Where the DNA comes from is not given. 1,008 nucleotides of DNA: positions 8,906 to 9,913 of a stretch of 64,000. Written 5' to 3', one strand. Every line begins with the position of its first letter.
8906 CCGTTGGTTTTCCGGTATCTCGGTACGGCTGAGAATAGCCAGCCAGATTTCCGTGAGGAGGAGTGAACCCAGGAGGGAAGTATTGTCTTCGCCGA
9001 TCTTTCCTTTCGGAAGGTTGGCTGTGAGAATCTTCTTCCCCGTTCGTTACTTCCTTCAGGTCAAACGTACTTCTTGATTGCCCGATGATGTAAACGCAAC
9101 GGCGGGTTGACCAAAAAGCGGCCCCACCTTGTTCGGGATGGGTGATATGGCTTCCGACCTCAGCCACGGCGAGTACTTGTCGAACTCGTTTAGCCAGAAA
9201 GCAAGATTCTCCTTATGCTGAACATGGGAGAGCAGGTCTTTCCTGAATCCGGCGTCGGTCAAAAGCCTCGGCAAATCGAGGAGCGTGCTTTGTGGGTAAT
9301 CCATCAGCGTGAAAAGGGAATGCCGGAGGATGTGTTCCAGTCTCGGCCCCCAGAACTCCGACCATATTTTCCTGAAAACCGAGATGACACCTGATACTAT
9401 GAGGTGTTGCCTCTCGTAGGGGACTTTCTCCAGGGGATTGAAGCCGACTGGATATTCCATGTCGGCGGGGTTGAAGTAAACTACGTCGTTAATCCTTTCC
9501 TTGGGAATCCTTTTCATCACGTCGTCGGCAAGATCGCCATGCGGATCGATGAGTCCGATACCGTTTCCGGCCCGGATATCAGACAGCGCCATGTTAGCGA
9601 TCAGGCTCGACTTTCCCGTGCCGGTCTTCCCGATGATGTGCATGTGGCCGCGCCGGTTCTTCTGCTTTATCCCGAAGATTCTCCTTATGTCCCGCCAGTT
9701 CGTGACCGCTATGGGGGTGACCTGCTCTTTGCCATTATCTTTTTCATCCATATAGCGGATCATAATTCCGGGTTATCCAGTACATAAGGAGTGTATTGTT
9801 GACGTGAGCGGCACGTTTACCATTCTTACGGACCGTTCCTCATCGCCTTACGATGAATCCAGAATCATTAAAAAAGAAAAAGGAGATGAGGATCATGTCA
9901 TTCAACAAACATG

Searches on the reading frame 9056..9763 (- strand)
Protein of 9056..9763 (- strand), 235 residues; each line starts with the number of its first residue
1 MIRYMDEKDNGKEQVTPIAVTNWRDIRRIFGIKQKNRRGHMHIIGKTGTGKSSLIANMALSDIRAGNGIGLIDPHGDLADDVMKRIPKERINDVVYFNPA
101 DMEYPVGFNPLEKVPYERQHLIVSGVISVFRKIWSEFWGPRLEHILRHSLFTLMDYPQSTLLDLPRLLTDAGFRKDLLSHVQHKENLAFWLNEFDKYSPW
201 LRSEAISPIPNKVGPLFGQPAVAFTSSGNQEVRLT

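Call 3: search_protein_families(library=pfam, proteins=[window:9056-9763:-], max_evalue=0.01)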
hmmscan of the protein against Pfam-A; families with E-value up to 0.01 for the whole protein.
window:9056-9763:- (235 aa): 5 families
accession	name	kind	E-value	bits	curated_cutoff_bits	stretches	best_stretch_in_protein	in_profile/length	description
PF01935.23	DUF87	-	0.00019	22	23.2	1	40-87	25-69/220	Helicase HerA, central domain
PF13555.12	AAA_29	-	0.00022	21.3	27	1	17-58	3-43/61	P-loop containing region of AAA domain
PF10412.15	TrwB_AAD_bind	-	0.0015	18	20.5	1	33-102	10-73/387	Type IV secretion-system coupling protein DNA-binding domain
PF01580.24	FtsK_SpoIIIE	-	0.0026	17.7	24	1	17-61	19-62/221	FtsK/SpoIIIE family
PF02534.20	T4SS-DNA_transf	-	0.0048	16.2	20.1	1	38-119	41-122/468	Type IV secretory system Conjugative DNA transfer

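Call 4: search_protein_families(library=ncbifam, proteins=[window:9056-9763:-], max_evalue=0.01)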
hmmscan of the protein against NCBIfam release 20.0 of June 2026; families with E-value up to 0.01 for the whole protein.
window:9056-9763:- (235 aa): 5 families
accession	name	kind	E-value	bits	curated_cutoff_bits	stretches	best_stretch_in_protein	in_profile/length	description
TIGR03743.1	SXT_TraD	subfamily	3.5e-09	35.7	366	1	32-112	169-252/636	conjugative transfer system coupling protein TraD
TIGR03754.1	conj_TOL_TraD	equivalog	5.5e-07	28.5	647.55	1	32-87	174-227/643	type IV conjugative transfer system coupling protein TraD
NF045973.1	conju_CD1115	equivalog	2.9e-06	26.4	250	1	34-120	20-104/442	VirD4-like conjugal transfer protein, CD1115 family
NF045975.1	VirB4_plasma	equivalog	0.001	16.8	590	1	33-76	509-553/894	Mbov_0397 family ICE element conjugal transfer ATPase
NF041017.1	DNA_import_CedB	equivalog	0.0069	15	700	1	29-128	266-359/590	DNA import protein CedB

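Call 6: search_protein_families(library=padloc, proteins=[window:9056-9763:-], max_evalue=0.01)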
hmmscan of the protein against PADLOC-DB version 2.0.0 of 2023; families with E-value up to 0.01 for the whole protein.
window:9056-9763:- (235 aa): 5 families
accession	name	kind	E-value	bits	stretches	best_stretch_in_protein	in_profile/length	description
PDLC04140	mad8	-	6.5e-08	30.4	1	36-118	25-97/314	mads_8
PDLC04105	HerA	-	0.00036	17.2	1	40-93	168-222/576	-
PDLC01055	HerA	-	0.0011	15.8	1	38-68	157-187/532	Type III coevolved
PDLC00506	JetC1|JetC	-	0.0032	13.5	1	15-56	4-41/1149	DUF3584 domain; MukB-like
PDLC02980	AriA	-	0.0098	13.9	0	43-174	4-163/304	-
